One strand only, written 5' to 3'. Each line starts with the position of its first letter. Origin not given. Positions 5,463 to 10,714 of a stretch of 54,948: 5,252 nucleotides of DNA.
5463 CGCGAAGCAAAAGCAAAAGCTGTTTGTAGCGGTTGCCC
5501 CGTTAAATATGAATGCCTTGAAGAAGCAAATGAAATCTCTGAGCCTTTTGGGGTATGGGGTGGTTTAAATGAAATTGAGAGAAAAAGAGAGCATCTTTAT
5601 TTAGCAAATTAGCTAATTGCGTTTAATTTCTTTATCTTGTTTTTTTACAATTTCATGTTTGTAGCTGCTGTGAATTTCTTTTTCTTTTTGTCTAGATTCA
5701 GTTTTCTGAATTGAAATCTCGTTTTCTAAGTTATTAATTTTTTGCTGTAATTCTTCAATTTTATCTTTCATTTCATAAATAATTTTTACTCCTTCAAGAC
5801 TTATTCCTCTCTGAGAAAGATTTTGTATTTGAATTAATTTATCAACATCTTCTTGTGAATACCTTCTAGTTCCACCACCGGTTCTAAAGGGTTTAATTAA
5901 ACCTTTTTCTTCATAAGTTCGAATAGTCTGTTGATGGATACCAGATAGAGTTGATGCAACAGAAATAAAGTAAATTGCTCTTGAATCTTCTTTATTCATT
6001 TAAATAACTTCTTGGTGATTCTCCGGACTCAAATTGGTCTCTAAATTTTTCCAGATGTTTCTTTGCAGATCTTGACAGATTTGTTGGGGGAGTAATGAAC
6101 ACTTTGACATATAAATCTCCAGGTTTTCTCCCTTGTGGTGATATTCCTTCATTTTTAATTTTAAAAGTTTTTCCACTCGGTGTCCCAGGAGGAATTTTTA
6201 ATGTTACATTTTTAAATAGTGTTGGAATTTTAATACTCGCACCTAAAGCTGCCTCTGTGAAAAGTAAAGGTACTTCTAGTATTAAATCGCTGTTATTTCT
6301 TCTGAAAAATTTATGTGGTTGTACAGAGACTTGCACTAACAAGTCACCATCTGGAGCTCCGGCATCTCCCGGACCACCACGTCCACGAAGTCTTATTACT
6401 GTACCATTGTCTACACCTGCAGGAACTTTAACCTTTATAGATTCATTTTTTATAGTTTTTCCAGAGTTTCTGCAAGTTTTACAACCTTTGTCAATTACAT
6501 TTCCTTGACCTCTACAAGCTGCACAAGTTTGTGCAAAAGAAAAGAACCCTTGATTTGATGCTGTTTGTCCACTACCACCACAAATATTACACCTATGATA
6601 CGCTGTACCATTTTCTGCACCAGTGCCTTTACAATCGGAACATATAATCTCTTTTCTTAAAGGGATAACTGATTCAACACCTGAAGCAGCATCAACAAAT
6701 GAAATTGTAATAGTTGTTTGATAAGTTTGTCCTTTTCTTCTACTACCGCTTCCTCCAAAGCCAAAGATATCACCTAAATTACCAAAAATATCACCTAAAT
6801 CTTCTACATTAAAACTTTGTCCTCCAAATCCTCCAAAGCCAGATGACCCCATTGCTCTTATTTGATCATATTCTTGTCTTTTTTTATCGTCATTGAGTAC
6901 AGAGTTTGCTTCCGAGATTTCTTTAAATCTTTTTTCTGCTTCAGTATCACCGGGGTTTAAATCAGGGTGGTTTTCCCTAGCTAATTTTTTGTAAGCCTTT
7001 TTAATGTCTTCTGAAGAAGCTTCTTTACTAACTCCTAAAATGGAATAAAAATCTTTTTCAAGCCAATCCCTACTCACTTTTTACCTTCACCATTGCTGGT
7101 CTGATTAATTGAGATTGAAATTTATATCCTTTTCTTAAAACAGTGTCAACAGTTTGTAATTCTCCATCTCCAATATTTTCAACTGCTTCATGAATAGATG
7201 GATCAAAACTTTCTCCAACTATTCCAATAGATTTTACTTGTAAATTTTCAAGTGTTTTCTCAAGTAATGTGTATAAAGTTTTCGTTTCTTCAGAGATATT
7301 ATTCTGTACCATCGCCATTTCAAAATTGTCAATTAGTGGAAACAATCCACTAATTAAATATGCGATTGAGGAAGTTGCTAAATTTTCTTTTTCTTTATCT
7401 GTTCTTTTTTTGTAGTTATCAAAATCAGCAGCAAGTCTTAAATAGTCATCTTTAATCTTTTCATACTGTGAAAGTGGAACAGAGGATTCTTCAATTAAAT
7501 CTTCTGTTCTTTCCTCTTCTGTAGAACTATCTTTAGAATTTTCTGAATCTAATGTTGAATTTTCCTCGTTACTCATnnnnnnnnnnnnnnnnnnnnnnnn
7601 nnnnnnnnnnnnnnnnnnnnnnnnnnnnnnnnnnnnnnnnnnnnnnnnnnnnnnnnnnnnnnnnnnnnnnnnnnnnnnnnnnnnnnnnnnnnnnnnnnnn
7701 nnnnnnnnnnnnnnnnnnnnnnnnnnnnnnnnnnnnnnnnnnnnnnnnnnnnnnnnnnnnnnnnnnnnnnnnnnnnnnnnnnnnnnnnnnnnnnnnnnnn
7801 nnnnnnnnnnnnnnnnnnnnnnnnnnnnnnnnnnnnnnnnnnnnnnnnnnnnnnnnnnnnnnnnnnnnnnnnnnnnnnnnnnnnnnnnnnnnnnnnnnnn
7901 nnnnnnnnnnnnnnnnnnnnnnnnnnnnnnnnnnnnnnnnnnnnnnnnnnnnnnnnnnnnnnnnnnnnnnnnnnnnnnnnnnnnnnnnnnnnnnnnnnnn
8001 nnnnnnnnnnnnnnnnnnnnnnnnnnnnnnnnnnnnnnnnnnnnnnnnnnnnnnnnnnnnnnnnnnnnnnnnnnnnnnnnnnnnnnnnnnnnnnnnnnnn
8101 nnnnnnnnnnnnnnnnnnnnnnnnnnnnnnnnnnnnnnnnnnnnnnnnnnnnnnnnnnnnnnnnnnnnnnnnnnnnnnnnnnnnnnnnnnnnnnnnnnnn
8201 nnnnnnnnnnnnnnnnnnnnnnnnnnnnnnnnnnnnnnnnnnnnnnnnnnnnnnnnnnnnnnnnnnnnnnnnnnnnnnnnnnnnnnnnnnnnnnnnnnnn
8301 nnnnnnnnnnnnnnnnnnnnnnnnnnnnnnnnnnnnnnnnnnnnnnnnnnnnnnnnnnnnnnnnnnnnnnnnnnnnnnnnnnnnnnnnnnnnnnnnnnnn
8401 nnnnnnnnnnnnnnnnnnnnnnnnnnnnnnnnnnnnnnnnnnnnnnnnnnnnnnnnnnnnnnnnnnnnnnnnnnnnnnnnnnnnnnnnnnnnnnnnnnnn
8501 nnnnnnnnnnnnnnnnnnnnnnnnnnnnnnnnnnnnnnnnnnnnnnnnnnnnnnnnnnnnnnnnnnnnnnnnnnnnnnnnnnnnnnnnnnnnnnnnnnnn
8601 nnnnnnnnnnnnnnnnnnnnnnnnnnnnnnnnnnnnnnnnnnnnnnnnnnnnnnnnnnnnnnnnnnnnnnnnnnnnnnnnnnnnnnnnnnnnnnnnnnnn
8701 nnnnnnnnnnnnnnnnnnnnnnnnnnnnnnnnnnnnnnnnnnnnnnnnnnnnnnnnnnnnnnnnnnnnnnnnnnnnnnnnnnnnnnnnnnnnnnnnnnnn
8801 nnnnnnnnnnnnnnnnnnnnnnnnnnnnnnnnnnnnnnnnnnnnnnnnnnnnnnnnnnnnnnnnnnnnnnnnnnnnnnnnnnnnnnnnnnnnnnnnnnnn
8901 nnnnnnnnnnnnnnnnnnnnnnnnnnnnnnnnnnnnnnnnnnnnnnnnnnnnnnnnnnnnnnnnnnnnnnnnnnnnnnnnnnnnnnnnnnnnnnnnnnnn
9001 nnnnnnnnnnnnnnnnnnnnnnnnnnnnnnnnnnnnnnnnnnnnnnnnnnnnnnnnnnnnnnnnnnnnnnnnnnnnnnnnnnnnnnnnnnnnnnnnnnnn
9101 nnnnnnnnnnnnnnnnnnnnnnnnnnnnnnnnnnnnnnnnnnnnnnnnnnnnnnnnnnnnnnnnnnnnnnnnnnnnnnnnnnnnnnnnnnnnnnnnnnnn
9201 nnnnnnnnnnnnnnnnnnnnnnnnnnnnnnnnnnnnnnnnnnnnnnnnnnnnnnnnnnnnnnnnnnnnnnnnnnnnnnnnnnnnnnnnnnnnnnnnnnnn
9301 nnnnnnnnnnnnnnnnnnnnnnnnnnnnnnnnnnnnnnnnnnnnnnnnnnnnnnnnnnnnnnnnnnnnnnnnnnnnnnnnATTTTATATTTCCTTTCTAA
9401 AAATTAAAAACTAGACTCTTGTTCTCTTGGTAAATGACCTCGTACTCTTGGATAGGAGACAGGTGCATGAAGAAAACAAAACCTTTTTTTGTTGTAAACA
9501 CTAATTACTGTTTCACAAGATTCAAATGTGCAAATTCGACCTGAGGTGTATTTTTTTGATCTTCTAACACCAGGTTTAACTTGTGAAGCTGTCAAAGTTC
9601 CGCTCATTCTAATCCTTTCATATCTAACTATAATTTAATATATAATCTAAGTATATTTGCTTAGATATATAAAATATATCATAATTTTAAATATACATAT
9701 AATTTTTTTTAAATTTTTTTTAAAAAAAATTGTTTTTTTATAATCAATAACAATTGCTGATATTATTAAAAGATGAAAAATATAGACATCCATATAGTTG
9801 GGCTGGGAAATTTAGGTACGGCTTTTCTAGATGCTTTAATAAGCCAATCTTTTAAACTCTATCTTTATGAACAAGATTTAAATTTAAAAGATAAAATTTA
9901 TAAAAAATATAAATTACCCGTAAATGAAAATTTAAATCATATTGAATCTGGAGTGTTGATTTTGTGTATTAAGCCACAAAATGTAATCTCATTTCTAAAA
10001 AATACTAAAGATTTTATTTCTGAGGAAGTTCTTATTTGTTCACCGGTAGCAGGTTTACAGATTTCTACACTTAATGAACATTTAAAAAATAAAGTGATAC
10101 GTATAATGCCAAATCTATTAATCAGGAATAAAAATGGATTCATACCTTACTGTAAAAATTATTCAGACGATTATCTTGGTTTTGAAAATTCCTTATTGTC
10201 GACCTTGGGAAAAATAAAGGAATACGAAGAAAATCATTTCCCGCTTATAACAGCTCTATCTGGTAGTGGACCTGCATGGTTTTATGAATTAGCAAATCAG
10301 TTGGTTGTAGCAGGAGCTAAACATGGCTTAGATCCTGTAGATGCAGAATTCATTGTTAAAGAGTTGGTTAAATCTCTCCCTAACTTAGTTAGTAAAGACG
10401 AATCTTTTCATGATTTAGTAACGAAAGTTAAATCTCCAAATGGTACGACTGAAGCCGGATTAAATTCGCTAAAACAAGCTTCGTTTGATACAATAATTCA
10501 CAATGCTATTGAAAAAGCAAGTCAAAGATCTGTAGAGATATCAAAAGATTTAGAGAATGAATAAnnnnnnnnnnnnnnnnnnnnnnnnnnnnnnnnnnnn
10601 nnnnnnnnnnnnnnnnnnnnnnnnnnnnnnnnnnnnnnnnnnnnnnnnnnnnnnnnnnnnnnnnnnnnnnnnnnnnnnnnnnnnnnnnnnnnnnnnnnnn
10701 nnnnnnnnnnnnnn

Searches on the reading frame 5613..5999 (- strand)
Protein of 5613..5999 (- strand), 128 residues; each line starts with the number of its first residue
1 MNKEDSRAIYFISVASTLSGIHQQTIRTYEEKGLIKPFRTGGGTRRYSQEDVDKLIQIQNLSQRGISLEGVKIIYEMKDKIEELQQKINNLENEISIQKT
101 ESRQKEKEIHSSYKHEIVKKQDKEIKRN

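Call 14: search_protein_families(library=pfam, proteins=[window:5613-5999:-])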
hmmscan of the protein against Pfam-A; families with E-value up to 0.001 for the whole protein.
window:5613-5999:- (128 aa): 4 families
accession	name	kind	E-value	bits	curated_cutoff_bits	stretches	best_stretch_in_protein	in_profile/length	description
PF13411.12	MerR_1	-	6e-17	62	21.6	1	12-75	3-66/69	MerR HTH family regulatory protein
PF00376.29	MerR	-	1.1e-11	44.7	28.2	1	12-47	2-38/38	MerR family regulatory protein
PF13591.12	MerR_2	-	1.5e-08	34.7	29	1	16-93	7-84/84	MerR HTH family regulatory protein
PF12728.13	HTH_17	-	2e-05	25.2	27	1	15-57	7-48/51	Helix-turn-helix domain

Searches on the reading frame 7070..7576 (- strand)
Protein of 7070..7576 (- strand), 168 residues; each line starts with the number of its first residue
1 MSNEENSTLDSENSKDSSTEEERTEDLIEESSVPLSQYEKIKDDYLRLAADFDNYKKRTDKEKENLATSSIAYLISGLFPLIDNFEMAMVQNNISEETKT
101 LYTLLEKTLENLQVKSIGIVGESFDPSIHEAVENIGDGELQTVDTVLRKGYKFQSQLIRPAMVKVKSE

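Call 15: search_protein_families(library=pfam, proteins=[window:7070-7576:-])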
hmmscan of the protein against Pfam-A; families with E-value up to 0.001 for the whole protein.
window:7070-7576:- (168 aa): 1 family
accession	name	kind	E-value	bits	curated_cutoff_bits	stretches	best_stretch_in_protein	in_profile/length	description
PF01025.24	GrpE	-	4e-33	114.9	25.8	1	14-166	6-164/165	GrpE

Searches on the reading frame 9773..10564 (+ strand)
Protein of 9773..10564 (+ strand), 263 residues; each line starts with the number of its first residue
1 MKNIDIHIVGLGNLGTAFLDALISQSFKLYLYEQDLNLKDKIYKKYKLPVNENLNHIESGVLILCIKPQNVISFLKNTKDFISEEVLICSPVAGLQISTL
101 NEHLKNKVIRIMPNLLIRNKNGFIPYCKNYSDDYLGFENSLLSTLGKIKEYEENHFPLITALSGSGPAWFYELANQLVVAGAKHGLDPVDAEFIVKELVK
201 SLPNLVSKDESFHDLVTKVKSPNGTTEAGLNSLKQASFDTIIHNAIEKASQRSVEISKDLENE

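Call 15: search_protein_families(library=pfam, proteins=[window:9773-10564:+])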
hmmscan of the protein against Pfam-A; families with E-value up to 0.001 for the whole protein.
window:9773-10564:+ (263 aa): 2 families
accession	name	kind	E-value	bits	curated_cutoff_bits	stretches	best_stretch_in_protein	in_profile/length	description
PF14748.11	P5CR_dimer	-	9.4e-24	84.1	25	1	153-255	1-104/105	Pyrroline-5-carboxylate reductase dimerisation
PF03807.23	F420_oxidored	-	9.4e-05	23.4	21.6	1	6-93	2-93/94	NADP oxidoreductase coenzyme F420-dependent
